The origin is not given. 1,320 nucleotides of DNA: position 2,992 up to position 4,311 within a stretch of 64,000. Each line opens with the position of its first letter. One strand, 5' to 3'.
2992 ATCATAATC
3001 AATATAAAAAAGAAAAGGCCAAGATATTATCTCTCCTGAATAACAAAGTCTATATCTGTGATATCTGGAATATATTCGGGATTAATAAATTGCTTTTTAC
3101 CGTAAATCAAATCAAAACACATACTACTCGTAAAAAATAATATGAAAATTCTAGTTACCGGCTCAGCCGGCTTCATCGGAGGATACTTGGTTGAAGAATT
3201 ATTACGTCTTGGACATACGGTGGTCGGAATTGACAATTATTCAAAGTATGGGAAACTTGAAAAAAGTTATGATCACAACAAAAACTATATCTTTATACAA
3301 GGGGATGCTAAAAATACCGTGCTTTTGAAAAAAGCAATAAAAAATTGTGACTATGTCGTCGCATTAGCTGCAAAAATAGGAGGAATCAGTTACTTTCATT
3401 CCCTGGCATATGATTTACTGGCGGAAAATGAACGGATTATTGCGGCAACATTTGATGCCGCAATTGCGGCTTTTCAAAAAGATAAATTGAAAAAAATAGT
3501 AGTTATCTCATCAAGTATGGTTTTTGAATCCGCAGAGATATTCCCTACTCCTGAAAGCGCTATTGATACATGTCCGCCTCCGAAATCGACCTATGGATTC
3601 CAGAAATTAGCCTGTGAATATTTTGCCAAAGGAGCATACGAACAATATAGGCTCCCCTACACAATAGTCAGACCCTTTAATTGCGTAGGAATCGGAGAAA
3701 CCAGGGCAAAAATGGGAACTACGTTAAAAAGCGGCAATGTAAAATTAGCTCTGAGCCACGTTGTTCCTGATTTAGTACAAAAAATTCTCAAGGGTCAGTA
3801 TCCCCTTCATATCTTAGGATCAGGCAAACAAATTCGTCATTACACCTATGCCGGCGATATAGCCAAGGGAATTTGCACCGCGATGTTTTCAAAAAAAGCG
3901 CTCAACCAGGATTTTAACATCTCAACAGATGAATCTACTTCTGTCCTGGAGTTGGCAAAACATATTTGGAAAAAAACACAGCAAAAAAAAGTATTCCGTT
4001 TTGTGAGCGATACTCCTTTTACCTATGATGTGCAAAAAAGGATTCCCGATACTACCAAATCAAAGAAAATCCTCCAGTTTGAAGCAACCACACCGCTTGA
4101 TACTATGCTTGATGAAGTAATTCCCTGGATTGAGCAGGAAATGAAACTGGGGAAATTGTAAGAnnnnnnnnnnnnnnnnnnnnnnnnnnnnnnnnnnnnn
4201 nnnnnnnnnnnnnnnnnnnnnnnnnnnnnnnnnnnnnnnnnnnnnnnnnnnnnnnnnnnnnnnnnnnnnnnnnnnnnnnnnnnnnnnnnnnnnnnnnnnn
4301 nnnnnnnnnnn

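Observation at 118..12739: Glycosylation locus combining a polyprenyl-phosphate-sugar system (DPM1-like GT2 plus GT-C) with enzymes for a C-methyl-branched deoxy sugar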

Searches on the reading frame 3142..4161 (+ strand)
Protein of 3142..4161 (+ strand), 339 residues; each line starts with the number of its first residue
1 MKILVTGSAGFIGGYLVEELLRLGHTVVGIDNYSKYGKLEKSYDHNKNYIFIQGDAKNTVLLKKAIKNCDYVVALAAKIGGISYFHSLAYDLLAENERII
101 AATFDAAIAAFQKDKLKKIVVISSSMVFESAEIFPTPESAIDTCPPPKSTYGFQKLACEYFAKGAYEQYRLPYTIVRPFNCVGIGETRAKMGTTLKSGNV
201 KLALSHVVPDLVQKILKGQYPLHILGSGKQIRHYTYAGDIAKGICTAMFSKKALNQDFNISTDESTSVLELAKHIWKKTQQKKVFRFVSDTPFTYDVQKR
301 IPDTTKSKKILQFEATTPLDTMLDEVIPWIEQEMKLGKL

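Call 3: search_protein_families(library=pfam, proteins=[window:3142-4161:+], max_evalue=0.01)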
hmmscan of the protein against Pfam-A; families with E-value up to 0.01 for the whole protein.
window:3142-4161:+ (339 aa): 11 families
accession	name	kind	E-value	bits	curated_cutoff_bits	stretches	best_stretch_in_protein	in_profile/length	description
PF01370.27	Epimerase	-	9.9e-40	136.9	20.9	1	3-260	1-239/240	NAD dependent epimerase/dehydratase family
PF16363.11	GDP_Man_Dehyd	-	1.6e-33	117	27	1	4-325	1-331/332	GDP-mannose 4,6 dehydratase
PF13460.12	NAD_binding_10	-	2.7e-10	40.9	27.2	1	7-180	1-145/184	NAD(P)H-binding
PF01073.25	3Beta_HSD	-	1.3e-09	37.9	22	1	4-83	1-81/280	3-beta hydroxysteroid dehydrogenase/isomerase family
PF04321.23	RmlD_sub_bind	-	1e-08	35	27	1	1-167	1-141/287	RmlD substrate binding domain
PF07993.18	NAD_binding_4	-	9.1e-08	32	20.1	1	5-192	1-214/258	Male sterility protein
PF02254.24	TrkA_N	-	8.4e-06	26.5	23.8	1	9-104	6-97/116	TrkA-N domain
PF05368.20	NmrA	-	4.2e-05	23.7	27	1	2-102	4-93/298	NmrA-like family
PF02719.21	Polysacc_synt_2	-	0.0034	17.1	20.2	0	3-124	1-128/293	Polysaccharide biosynthesis protein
PF00106.31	adh_short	-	0.0046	16.9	26.6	0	3-69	3-71/195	short chain dehydrogenase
PF03721.20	UDPG_MGDP_dh_N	-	0.007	16.4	27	0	1-34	1-33/187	UDP-glucose/GDP-mannose dehydrogenase family, NAD binding domain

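Call 8: search_protein_families(library=ncbifam, proteins=[window:3142-4161:+], max_evalue=0.001)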
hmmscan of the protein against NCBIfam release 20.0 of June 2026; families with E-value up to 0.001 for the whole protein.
window:3142-4161:+ (339 aa): 26 families (the best 25 are shown)
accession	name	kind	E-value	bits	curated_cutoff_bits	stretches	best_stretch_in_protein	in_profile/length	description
TIGR04180.1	EDH_00030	hypoth_equivalog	4.1e-33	114.7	475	1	3-315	1-294/297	NAD-dependent 4,6-dehydratase LegB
TIGR01179.1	galE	equivalog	3.5e-25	88.5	262.3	1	2-333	1-328/332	UDP-glucose 4-epimerase GalE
TIGR01181.1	dTDP_gluc_dehyt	equivalog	6.7e-23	81.3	365.1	1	2-333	1-314/321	dTDP-glucose 4,6-dehydratase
NF011728.1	PRK15181.1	equivalog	7.3e-20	71.3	760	1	3-329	18-336/348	Vi polysaccharide biosynthesis UDP-N-acetylglucosaminuronic acid C-4 epimerase TviC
NF008872.0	PRK11908.1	equivalog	3.4e-16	59.2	294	1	1-329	2-334/349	bifunctional UDP-4-keto-pentose/UDP-xylose synthase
NF007956.0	PRK10675.1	subfamily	3.9e-16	59.1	394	1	1-332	1-331/338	UDP-glucose 4-epimerase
NF047922.1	GDPFucSynFcl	equivalog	3e-15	56.5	500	1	67-292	52-266/308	GDP-L-fucose synthase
NF005998.1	PRK08125.1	equivalog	6.7e-13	47.9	777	1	2-327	317-646/649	bifunctional UDP-4-amino-4-deoxy-L-arabinose formyltransferase/UDP-glucuronic acid oxidase ArnA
TIGR02197.1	heptose_epim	equivalog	5.7e-12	45.4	274.6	1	3-288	1-269/316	ADP-glyceromanno-heptose 6-epimerase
NF007490.0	PRK10084.1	subfamily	3.6e-10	39.4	649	1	1-77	1-82/361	dTDP-glucose 4,6-dehydratase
TIGR01472.1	gmd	equivalog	3.8e-09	36.2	415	1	3-281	3-270/342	GDP-mannose 4,6-dehydratase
NF042422.1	oxyalk_red_OleD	equivalog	6.7e-09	35.6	580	1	1-127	1-113/329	2-alkyl-3-oxoalkanoate reductase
NF043036.1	ErythonDh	equivalog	2.1e-08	33.7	325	1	1-162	1-160/321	D-erythronate dehydrogenase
TIGR03466.1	HpnA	hypoth_equivalog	4.3e-08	32.4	367.65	1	1-185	1-174/327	hopanoid-associated sugar epimerase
NF042423.1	oxyalk_red_Shew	equivalog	1.5e-07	30.9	580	1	2-104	10-106/331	2-alkyl-3-oxoalkanoate reductase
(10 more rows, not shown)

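Call 12: find_encoding_contigs(protein=window:3142-4161:+, flank=10000, max_places=6)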
Protein window:3142-4161:+ (339 aa): 1 contig read that carries it; 1 place shown.
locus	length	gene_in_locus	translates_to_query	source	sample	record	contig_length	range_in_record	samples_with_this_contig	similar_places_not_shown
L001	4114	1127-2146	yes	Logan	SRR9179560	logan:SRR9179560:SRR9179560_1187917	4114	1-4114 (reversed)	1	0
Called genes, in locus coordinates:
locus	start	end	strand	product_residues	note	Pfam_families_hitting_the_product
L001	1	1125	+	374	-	?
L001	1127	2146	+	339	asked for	PF01073:3Beta_HSD, PF01370:Epimerase, PF02254:TrkA_N (weak), PF04321:RmlD_sub_bind (weak), PF07993:NAD_binding_4 (faint), PF13460:NAD_binding_10, PF16363:GDP_Man_Dehyd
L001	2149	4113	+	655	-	?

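Call 21: search_solved_structures(query=window:3142-4158:+, max_evalue=1e-10)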
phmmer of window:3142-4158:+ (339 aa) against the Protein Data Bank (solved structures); distinct sequences matched with E-value up to 1e-10: 40.
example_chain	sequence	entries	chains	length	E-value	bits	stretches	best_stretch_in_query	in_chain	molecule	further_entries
4zrm_A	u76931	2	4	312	1.7e-25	93.2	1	1-327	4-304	UDP-glucose 4-epimerase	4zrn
8rdg_A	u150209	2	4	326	1.6e-22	83.4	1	1-288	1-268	SDR family NAD(P)-dependent oxidoreductase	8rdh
6bwl_A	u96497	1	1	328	2.3e-22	82.9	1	1-331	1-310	Pal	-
8vr2_A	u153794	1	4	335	2.8e-22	82.6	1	2-334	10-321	NAD-dependent epimerase/dehydratase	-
6zl6_A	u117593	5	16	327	3.6e-22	82.3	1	1-332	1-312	Epimerase domain-containing protein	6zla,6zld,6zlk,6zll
8rdi_A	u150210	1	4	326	5.8e-22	81.6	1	1-288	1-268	SDR family NAD(P)-dependent oxidoreductase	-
6zlj_A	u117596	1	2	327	1.3e-21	80.5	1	1-332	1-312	Epimerase domain-containing protein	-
6dnt_A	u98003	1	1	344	6e-21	78.2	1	3-334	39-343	NAD-dependent epimerase/dehydratase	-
4lk3_A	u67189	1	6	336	5.9e-18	68.4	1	2-335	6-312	UDP-glucuronic acid decarboxylase 1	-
4gll_A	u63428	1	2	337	7.8e-18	68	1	2-335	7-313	UDP-glucuronic acid decarboxylase 1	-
2b69_A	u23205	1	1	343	8.4e-18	67.9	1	2-335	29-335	UDP-glucuronate decarboxylase 1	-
4m55_A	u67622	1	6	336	1e-17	67.7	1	2-335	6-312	UDP-glucuronic acid decarboxylase 1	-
2pzj_A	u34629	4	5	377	2e-17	66.7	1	3-333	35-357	Putative nucleotide sugar epimerase/ dehydratase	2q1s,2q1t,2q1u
6wjb_A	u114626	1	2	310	9.8e-17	64.4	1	2-251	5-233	NAD-dependent epimerase/dehydratase family protein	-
6wj9_A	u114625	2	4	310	9.1e-16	61.2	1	2-251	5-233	NAD-dependent epimerase/dehydratase family protein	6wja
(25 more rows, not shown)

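Call 69: list_cluster_members(proteins=[P0001, window:3142-4158:+, window:6737-7999:+, window:121-1755:-, window:8868-9905:-, window:7999-8865:+, window:1875-3137:+])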
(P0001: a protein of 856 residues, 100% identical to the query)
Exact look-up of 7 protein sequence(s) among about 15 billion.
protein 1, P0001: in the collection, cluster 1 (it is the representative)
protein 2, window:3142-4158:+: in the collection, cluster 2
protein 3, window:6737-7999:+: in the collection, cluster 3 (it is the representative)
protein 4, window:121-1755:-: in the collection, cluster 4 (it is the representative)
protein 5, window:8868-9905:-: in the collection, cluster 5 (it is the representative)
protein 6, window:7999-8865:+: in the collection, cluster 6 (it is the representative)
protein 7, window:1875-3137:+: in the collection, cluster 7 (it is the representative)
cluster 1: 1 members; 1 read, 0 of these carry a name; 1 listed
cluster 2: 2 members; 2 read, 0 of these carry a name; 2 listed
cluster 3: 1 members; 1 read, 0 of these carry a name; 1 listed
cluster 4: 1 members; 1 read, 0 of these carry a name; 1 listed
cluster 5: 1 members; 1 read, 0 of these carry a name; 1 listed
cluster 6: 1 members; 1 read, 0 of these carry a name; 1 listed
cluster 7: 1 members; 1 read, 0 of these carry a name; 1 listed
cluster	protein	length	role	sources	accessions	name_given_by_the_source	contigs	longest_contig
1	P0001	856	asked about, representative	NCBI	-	-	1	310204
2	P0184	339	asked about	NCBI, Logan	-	-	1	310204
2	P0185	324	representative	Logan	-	-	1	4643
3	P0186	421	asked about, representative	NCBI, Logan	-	-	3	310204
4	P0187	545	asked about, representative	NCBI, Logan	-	-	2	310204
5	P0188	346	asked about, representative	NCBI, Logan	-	-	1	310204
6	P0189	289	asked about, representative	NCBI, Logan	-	-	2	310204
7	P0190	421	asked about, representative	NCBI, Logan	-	-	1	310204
